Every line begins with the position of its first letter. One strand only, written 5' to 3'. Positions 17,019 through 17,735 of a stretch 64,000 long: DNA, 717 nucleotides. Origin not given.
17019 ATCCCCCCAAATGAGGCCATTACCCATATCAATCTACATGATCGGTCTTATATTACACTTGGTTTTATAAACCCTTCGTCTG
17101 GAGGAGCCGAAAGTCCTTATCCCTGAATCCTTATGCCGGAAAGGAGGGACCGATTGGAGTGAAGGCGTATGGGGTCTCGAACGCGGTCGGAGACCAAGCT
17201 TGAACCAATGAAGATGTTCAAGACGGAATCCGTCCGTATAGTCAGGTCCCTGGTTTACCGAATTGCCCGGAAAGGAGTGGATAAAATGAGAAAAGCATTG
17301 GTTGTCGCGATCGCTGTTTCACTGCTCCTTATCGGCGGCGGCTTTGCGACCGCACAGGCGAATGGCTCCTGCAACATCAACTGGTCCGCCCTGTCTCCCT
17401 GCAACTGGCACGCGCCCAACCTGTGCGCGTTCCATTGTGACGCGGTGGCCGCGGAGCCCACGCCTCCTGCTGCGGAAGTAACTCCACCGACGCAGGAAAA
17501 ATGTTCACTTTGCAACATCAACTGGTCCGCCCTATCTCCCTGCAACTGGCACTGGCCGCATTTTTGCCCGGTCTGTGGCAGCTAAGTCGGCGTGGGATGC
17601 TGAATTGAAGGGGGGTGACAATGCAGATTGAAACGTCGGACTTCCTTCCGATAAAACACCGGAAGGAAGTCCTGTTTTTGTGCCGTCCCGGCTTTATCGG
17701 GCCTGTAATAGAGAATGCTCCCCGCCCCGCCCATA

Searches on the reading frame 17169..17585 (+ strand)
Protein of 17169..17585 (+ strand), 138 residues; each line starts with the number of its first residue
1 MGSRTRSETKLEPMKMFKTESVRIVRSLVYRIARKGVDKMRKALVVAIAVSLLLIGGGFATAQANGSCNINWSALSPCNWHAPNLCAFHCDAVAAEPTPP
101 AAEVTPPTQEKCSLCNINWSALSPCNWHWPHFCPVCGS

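Call 3: search_protein_families(library=ncbifam, proteins=[window:17169-17585:+], max_evalue=0.01)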
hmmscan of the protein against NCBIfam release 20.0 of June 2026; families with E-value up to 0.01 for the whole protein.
window:17169-17585:+ (138 aa): 1 family
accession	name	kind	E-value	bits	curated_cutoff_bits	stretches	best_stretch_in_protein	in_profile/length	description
NF007990.1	PRK10718.1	equivalog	0.0038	16.9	207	0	49-84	8-36/189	RpoE-regulated lipoprotein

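Call 4: search_protein_families(library=pfam, proteins=[window:17169-17585:+], max_evalue=0.01)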
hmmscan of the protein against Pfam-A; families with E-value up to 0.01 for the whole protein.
window:17169-17585:+ (138 aa): 0 families
